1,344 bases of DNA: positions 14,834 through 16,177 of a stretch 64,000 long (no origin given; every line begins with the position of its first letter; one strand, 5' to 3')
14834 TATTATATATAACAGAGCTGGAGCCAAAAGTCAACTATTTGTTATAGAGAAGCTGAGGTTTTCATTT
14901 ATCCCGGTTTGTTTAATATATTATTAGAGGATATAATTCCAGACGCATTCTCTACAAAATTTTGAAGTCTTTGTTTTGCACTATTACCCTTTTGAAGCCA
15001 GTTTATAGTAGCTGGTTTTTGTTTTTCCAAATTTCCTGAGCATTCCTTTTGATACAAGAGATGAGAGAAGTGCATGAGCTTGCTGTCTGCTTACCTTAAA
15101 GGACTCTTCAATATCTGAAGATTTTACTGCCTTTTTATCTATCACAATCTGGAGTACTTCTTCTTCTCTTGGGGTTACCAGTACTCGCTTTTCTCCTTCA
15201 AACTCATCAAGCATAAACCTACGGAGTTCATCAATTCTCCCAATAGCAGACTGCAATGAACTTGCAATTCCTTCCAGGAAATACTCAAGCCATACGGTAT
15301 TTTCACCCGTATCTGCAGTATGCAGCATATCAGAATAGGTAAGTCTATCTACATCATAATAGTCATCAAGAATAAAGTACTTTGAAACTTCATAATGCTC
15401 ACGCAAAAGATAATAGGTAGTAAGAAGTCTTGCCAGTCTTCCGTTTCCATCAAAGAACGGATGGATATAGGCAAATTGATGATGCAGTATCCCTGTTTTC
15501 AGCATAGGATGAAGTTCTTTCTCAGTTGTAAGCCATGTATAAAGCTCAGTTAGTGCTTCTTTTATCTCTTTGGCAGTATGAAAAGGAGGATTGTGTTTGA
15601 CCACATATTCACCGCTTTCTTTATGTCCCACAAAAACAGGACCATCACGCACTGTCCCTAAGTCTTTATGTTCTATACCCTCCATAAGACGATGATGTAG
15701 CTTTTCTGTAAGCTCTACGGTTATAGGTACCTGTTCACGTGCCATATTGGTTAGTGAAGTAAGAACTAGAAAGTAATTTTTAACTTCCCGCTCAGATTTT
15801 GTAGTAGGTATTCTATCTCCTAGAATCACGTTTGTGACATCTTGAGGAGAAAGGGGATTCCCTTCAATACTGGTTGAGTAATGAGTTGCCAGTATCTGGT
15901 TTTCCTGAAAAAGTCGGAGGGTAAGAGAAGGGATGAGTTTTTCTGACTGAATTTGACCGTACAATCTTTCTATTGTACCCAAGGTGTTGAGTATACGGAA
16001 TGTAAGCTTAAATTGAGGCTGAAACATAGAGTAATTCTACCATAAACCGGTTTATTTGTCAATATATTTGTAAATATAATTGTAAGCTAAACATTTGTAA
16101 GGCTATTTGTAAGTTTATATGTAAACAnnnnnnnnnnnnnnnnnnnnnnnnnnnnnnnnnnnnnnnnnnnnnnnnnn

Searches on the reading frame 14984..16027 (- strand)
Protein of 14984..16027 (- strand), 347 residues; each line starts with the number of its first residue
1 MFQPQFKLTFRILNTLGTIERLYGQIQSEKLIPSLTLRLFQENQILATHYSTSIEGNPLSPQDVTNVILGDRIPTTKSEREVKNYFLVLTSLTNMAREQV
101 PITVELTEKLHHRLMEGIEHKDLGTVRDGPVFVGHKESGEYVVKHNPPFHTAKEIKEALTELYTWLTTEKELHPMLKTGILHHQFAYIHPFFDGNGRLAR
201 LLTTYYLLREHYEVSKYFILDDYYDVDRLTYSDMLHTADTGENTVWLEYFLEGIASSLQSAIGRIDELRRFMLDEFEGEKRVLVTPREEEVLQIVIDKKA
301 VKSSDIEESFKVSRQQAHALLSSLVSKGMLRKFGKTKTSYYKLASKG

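Call 10: search_protein_families(library=pfam, proteins=[window:14984-16027:-], max_evalue=0.01)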
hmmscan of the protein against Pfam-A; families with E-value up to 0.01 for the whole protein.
window:14984-16027:- (347 aa): 4 families
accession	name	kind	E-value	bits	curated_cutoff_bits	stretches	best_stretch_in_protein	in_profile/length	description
PF02661.23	Fic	-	3.2e-18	66.8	24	1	102-207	2-93/93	Fic/DOC family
PF01978.25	TrmB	-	0.00045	20.5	25.6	1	286-340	8-62/68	Sugar-specific transcriptional regulator TrmB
PF03965.22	Penicillinase_R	-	0.0033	18.2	22.6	1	285-341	2-62/115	Penicillinase repressor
PF12802.13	MarR_2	-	0.006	17.2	27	0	291-332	10-52/61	MarR family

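Call 11: find_homologous_proteins(query=window:14984-16027:-)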
Query window:14984-16027:- (347 aa): 3381 proteins with E <= 0.001 among 6106 candidates; the best 120 are listed.
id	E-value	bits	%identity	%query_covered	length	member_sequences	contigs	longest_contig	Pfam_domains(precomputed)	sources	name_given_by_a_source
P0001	6.3e-227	770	100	100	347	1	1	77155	PF02661.24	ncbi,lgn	-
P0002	3.5e-180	616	78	100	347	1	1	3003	PF02661.24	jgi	jgi:Fic family protein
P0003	3.8e-180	616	78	99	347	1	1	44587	PF02661.24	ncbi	-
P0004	2.1e-178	611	77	100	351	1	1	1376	PF02661.24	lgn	-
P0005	9.3e-177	605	77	99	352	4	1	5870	PF02661.24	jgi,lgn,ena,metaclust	metaclust:\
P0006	7.3e-176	602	77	100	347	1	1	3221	PF02661.24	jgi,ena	-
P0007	2.1e-174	597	76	100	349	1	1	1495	PF02661.24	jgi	jgi:Fic family protein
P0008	4.9e-174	596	76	100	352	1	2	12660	PF02661.24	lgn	-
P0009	1.1e-173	595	77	99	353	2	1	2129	PF01978.26,PF02661.24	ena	-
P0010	1.8e-173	594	76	100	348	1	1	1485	PF02661.24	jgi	jgi:cell filamentation protein, protein adenylyltransferase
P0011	3.2e-172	590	77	100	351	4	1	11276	PF02661.24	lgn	-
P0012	1.0e-171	589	74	100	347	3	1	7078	PF01978.26,PF02661.24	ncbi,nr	ncbi:MAG TPA: Fic family protein [Xanthomonadales bacterium]|nr:Fic family protein [Xanthomonadales 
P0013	1.3e-171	588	75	100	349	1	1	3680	PF02661.24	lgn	-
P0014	1.8e-171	588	76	100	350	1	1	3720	PF01978.26,PF02661.24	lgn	-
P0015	2.0e-171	588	76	100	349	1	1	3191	PF02661.24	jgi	-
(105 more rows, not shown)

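Call 12: find_related_loci(query=window:14984-16027:-, collection=genome_contigs, flank=3000)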
Query window:14984-16027:- (347 aa) in genome_contigs; peptide patterns used: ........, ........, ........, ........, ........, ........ (x = any residue, [..] = any of these).
114 stretches matched a pattern; 64 encode a relative of the query (tblastn E <= 1e-3); 63 distinct loci.
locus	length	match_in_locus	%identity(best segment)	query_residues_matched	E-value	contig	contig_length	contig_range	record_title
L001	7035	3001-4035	78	1-344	0e+0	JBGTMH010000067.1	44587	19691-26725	MAG: Patescibacteria group bacterium isolate JTS-RE358 k141_10747206, whole genome shotgun sequence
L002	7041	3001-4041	74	1-347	0e+0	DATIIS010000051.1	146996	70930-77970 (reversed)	MAG TPA_asm: Candidatus Saccharimonadales bacterium isolate SMAG_U15671 k141_315644, whole genome shotgun sequence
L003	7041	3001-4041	75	1-347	0e+0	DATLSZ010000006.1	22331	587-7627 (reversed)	MAG TPA_asm: Candidatus Acidiferrales bacterium isolate SMAG_U13943 k141_558312, whole genome shotgun sequence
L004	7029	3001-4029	76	1-343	0e+0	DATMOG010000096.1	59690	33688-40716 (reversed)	MAG TPA_asm: Candidatus Sulfotelmatobacter sp. isolate SMAG_U12870 k141_1065298, whole genome shotgun sequence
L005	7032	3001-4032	74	1-344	5e-180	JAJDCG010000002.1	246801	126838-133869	MAG: Candidatus Levyibacteriota bacterium isolate OFTM197 OFTM197_1, whole genome shotgun sequence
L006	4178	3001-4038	74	1-346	0e+0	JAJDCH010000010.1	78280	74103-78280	MAG: Candidatus Levyibacteriota bacterium isolate OFTM270 OFTM270_9, whole genome shotgun sequence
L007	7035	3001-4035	76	1-344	2e-179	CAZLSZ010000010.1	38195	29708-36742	MAG TPA_asm: uncultured Gammaproteobacteria bacterium isolate SRP170004_co1_21 genome assembly, contig: NODE_1437_length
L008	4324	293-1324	75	1-343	0e+0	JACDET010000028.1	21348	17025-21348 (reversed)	MAG: Candidatus Levyibacteriota bacterium isolate MGR_bin367 SD2903_NODE_291_length_21348_cov_1.103388, whole genome sho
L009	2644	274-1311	75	1-346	0e+0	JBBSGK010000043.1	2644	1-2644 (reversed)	MAG: Candidatus Levyibacteriota bacterium isolate LS2_sbin.37 LS2_sbin.37_K_1132317_L_2644_cov_10.0000, whole genome sho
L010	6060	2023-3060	74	1-346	1e-179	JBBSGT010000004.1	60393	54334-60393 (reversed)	MAG: Candidatus Levyibacteriota bacterium isolate LS2_sbin.47 LS2_sbin.47_K_613475_L_60393_cov_20.0377, whole genome sho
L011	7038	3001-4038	74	1-346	4e-178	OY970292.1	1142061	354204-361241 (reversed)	MAG: Candidatus Levybacteria bacterium isolate MFD01916.bin.c.8 genome assembly, chromosome: 1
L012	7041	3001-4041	76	1-346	5e-178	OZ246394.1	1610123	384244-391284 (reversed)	MAG: uncultured Gammaproteobacteria bacterium isolate SRP292972_co1_11 genome assembly, chromosome: 1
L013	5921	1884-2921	73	1-346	1e-176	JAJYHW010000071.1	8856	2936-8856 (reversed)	MAG: bacterium isolate DBS1-3.bin97 NODE_16984_length_8856_cov_1.26979, whole genome shotgun sequence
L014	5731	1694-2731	73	1-346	4e-176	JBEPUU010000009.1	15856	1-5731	MAG: bacterium isolate 22E.metabat2_refined.014_sub NODE_3162_length_15856_cov_5.765458, whole genome shotgun sequence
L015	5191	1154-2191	74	1-346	9e-176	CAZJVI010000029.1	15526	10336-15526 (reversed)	MAG TPA_asm: uncultured Gammaproteobacteria bacterium isolate binchicken_co50_326 genome assembly, contig: NODE_4385_len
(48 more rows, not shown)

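Call 21: search_solved_structures(query=window:14984-16027:-, max_evalue=0.001, show_alignments=1)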
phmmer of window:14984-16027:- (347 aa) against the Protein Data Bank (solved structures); distinct sequences matched with E-value up to 0.001: 29.
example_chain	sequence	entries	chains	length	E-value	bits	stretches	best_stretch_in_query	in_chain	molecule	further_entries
4rgl_A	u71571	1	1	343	2.8e-21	79.3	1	2-263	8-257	Filamentation induced by cAMP protein Fic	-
7xux_A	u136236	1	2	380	6.7e-15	58.3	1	38-332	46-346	Fido domain-containing protein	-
9tch_A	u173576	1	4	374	7.8e-15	58.1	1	139-335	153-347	Protein adenylyltransferase SoFic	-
3eqx_A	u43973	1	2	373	7.8e-15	58.1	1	139-335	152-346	FIC DOMAIN CONTAINING TRANSCRIPTIONAL REGULATOR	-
9tc4_A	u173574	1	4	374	7.9e-15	58.1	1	139-335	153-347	Protein adenylyltransferase SoFic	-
9tcl_B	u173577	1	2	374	7.9e-15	58.1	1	139-335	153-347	Protein adenylyltransferase SoFic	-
3zcn_A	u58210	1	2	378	7.9e-15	58.1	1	139-335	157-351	ADENOSINE MONOPHOSPHATE-PROTEIN TRANSFERASE SOFIC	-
3zec_A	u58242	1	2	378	8.1e-15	58.1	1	139-335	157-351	ADENOSINE MONOPHOSPHATE-PROTEIN TRANSFERASE SOFIC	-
5jj6_A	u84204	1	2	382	3.6e-14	55.9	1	37-293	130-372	Adenosine monophosphate-protein transferase FICD homolog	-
6i7j_A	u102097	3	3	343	9.9e-14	54.5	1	36-214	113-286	Adenosine monophosphate-protein transferase FICD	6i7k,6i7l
8uqu_A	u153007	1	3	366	1.1e-13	54.3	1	33-337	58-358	Fido domain-containing protein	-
6i7h_A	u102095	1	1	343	1.2e-13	54.2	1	36-214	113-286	Adenosine monophosphate-protein transferase FICD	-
9vjc_A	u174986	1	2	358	1.5e-13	53.9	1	144-335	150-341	Protein adenylyltransferase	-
6i7g_A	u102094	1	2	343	1.9e-13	53.6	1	36-214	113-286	Adenosine monophosphate-protein transferase FICD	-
4u04_A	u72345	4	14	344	1.9e-13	53.6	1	36-214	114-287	Adenosine monophosphate-protein transferase FICD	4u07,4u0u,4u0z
8cil_A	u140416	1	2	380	7e-12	48.4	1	101-334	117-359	Fic family protein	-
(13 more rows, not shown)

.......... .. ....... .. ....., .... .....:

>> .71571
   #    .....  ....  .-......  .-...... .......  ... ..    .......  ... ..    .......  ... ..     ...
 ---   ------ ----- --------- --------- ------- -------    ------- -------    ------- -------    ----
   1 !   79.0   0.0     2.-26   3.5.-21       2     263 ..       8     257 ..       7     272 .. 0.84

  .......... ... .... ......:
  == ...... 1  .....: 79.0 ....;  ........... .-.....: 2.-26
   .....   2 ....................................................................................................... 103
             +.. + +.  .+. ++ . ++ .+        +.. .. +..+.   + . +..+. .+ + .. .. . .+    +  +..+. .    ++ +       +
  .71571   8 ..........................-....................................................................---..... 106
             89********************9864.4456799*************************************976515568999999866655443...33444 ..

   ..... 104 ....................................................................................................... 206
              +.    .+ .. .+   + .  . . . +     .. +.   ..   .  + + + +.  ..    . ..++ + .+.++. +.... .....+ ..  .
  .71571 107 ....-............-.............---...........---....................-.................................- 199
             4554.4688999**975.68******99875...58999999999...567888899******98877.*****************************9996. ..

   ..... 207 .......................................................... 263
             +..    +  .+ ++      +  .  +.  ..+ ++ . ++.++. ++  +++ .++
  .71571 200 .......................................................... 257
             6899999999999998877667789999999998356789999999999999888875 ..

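Call 22: search_protein_families(library=ncbifam, proteins=[window:14984-16027:-], max_evalue=0.01)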
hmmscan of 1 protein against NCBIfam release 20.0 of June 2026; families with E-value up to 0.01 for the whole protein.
window:14984-16027:- (347 aa): 4 families
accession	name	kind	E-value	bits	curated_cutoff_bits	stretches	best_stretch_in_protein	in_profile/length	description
NF046030.1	ProtAdlyltaseSoFic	equivalog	3.8e-22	78.7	550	1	133-337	140-342/361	protein adenylyltransferase Fic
TIGR02613.1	mob_myst_B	hypoth_equivalog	1.1e-07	31.9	124.4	1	155-249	90-184/186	mobile mystery protein B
NF053606.1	Sta1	subfamily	0.0011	19.1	80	1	287-333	21-67/100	Sta1 family transcriptional regulator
NF041381.1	XopAC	subfamily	0.0068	15.2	450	1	98-204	300-408/451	XopAC/AvrAC family type III secretion system effector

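Call 23: search_protein_families(library=padloc, proteins=[window:14984-16027:-], max_evalue=0.01)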
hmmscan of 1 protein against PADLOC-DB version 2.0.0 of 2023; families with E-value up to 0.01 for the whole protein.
window:14984-16027:- (347 aa): 10 families
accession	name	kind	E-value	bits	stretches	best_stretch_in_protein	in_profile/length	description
PDLC03963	SoFic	-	3.4e-55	185.9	1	7-341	19-349/361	-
PDLC04840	PDC-S04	-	4.1e-19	67.2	1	46-212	14-179/227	-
PDLC04966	PDC-S24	-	2.3e-16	57.8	1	96-212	226-341/497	-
PDLC04836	PDC-S04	-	1.8e-14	51.5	1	36-240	18-214/244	-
PDLC04839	PDC-S04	-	8.5e-11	39.9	1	90-221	47-173/205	-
PDLC04837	PDC-S04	-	3.2e-10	37.7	1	80-250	65-219/234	-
PDLC04838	PDC-S04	-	2.2e-06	25.6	1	143-215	92-170/209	-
PDLC01438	Csa3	-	0.0024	16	1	275-346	137-204/305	"CAS-I,CAS-II,CAS-III,CAS-IV,CAS-V,CAS-VI; associated_signaling"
PDLC01879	CARF3--CARF_TM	-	0.0077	13.9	0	285-347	155-213/222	-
PDLC01866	CARF3--CARF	-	0.0095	13.9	0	284-332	137-185/207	-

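Call 32: search_dna_similar(query=window:14984-16027:-, collection=plasmids, mode=protein, max_rows=40, rows=spread)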
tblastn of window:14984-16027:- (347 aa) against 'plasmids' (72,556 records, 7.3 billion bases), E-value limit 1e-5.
Records with a match: 718; places in all: 749; records where one place covers at least 80% of the query: 214.
Best place of each record, by identity: <60% 718.
By first word of the organism name: Salmonella 157; Pantoea 58; Agrobacterium 55; Sinorhizobium 50; Rhizobium 46; Bacillus 28; Acetobacter 17; Thermus 12; Citrobacter 12; Campylobacter 12; and 118 more.
By predicted mobility (MOB-suite, as given by PLSDB): non-mobilizable 330; conjugative 304; mobilizable 84.
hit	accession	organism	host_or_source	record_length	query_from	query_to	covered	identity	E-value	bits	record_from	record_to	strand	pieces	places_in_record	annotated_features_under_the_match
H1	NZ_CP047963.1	Aeromonas media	cell culture,hospital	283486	2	345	99%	28.3%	5e-18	93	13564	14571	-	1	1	Fic family protein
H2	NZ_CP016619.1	Microvirga ossetica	Vicia alpestris,cell culture,nodules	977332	21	330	89%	29.0%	2e-15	85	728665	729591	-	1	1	Fic family protein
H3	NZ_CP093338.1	Shinella sp. H4-D48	whole organism,grassland soil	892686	7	344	97%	25.6%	4e-7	59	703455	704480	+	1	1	DUF977 family protein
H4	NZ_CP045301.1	Azotobacter salinestris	cell culture,soil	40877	2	343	99%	24.9%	6e-16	86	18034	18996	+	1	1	Fic family protein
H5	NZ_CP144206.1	Sinorhizobium chiapasense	mixed culture,rhizosphere soil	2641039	12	294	82%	29.8%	1e-14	82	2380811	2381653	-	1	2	none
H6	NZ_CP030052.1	Bradyrhizobium guangdongense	peanut,cell culture,roots of peanut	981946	16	340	94%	25.4%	6e-6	56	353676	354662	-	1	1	Fic family protein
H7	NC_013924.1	Natrialba magadii ATCC 43099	-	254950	51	342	84%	27.9%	2e-14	82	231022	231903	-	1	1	Fic family protein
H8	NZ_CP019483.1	Sinorhizobium meliloti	alfalfa,whole organism,alfalfa nodule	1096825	12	294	82%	28.7%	5e-12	75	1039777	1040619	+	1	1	record has no annotation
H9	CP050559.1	Sinorhizobium meliloti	Melilotus officinalis,cell culture,root ...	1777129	12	294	82%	28.7%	1e-11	73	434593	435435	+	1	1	Fic family protein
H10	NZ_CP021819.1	Sinorhizobium meliloti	Medicago truncatula,Single Cell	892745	12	294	82%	28.3%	1e-10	71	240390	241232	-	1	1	Fic family protein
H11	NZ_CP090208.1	Pantoea agglomerans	pure culture,Braised chicken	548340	25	343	92%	24.8%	1e-7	61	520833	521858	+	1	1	Fic family protein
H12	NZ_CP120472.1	Haladaptatus sp. DYSN1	cell culture,sediment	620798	51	342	84%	26.6%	4e-13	78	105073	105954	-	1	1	Fic family protein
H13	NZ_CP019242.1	Rhodoferax antarcticus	Whole organism,environment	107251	51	341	84%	25.8%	9e-11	71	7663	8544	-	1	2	Fic family protein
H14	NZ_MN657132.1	Psychrobacter sp.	-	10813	71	341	78%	26.3%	4e-10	69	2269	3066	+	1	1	Fic family protein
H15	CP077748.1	Pantoea jilinensis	strain,tomato rhizosphere soil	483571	74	346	79%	25.2%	6e-11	71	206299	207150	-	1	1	Fic family protein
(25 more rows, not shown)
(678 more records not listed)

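Call 40: get_annotated_region(hit=H1, flank=600)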
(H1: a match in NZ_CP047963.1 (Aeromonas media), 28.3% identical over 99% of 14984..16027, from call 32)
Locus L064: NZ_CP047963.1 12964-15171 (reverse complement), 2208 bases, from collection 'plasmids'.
description: Aeromonas media strain MC64 plasmid pMC64A, complete sequence
organism: Aeromonas media (NCBI taxid 651)
taxonomy: Bacteria; Pseudomonadota; Gammaproteobacteria; Aeromonadales; Aeromonadaceae; Aeromonas; Aeromonas media
host: -; source: cell culture,hospital; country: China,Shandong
typing (MOB-suite, as given by PLSDB): non-mobilizable; replicon IncU
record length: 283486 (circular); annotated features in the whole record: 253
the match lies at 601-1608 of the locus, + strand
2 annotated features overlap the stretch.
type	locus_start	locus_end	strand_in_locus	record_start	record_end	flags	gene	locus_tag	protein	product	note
CDS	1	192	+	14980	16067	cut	-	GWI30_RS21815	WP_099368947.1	IS3-like element ISKpn10 family transposase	GO:0006313 - DNA transposition [Evidence IEA]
CDS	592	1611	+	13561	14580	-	-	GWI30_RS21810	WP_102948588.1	Fic family protein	-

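Call 41: get_annotated_region(hit=H4, flank=600)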
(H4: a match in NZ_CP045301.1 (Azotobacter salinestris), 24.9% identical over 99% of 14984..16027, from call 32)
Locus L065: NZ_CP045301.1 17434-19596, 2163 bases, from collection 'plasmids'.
description: Azotobacter salinestris strain KACC 13899 plasmid unnamed2, complete sequence
organism: Azotobacter salinestris (NCBI taxid 69964)
taxonomy: Bacteria; Pseudomonadota; Gammaproteobacteria; Pseudomonadales; Pseudomonadaceae; Azotobacter; Azotobacter salinestris
host: -; source: cell culture,soil; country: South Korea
typing (MOB-suite, as given by PLSDB): non-mobilizable; replicon rep_cluster_2248
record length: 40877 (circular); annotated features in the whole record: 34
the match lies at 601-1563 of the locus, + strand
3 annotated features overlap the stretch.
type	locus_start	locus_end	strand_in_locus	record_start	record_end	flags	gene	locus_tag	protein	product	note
CDS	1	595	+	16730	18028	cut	-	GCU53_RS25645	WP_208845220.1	restriction endonuclease subunit S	GO:0006304 - DNA modification [Evidence IEA]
CDS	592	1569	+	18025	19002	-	-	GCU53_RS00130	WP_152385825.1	Fic family protein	-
CDS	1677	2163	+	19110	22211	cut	-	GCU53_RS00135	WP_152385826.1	type I restriction endonuclease subunit R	-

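Call 42: get_annotated_region(hit=H2, flank=600)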
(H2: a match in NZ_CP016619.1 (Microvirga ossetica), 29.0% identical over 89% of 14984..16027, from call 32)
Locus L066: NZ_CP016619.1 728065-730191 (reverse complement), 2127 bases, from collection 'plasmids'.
description: Microvirga ossetica strain V5/3m plasmid unnamed2, complete sequence
organism: Microvirga ossetica (NCBI taxid 1882682)
taxonomy: Bacteria; Pseudomonadota; Alphaproteobacteria; Hyphomicrobiales; Methylobacteriaceae; Microvirga; Microvirga ossetica
host: -; source: Vicia alpestris,cell culture,nodules; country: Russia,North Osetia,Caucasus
typing (MOB-suite, as given by PLSDB): non-mobilizable
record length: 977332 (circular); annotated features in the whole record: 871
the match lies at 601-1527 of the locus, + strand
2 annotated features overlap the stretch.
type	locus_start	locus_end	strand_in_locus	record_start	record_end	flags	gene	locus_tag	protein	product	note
CDS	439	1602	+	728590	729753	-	-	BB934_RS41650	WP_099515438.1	Fic family protein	-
CDS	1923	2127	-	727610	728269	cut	-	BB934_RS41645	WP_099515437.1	hypothetical protein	-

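Call 43: get_annotated_region(hit=H11, flank=600)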
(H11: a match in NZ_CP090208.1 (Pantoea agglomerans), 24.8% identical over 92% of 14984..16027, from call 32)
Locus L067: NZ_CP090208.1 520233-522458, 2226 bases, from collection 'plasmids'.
description: Pantoea agglomerans strain HJS002 plasmid unnamed1
organism: Pantoea agglomerans (NCBI taxid 549)
taxonomy: Bacteria; Pseudomonadota; Gammaproteobacteria; Enterobacterales; Erwiniaceae; Pantoea; Pantoea agglomerans
host: -; source: pure culture,Braised chicken; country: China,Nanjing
typing (MOB-suite, as given by PLSDB): non-mobilizable; replicon rep_cluster_1232
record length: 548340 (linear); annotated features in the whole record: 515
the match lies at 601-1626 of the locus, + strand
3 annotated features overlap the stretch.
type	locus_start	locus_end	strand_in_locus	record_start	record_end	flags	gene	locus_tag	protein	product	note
CDS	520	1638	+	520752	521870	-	-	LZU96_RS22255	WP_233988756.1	Fic family protein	-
CDS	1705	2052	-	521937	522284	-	-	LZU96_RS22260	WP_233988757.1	YebG family protein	-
CDS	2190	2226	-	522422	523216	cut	-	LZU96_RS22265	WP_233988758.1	SIR2 family protein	-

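Call 45: find_encoding_contigs(protein=P0001, flank=1500, max_places=3)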
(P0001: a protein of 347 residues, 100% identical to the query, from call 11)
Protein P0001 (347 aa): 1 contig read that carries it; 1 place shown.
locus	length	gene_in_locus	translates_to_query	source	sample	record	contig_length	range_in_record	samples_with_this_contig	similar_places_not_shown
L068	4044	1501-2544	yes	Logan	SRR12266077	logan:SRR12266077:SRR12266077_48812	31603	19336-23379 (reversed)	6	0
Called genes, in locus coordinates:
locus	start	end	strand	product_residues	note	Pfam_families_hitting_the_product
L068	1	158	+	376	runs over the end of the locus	-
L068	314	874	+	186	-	PF04203:Sortase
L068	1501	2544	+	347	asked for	PF02661:Fic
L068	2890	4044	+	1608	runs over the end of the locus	PF00535:Glycos_transf_2, PF13641:Glyco_tranf_2_3, PF00535:Glycos_transf_2, PF13641:Glyco_tranf_2_3, PF13632:Glyco_trans_2_3, PF13439:Glyco_transf_4, PF00534:Glycos_transf_1, PF20706:GT4-conflict, +3 more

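Call 63: predict_structure(alignment_id=A1)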
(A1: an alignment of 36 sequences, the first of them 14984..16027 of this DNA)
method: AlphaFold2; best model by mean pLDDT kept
length: 347 residues; sequences in the alignment: 36
mean_pLDDT: 75.1   pTM: 0.68
mean pLDDT of the five models: 75.1, 74.1, 71.9, 71.8, 69.4
residues with pLDDT >= 90: 34; 70-90: 196; 50-70: 102; < 50: 15
segments of 3 or more residues with pLDDT < 50: 273-280
pLDDT, mean of each block of 10 residues (from residue 1): 86 92 80 63 69 58 72 67 82 85 91 81 66 52 65 88 90 89 80 70 88 64 51 64 83 82 73 45 69 81 85 84 82 77 74
secondary structure, 60 per line:
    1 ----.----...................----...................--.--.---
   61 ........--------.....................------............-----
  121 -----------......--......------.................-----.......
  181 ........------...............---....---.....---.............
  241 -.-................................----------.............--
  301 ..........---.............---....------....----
elements in order: H10-28 H33-51 H61-68 H77-97 H104-115 E132-137 E140-145 H152-168 H174-188 H195-209 H213-216 H220-224 H228-240 H244-275 H286-298 H303-310 H314-326 E330-333 E340-343
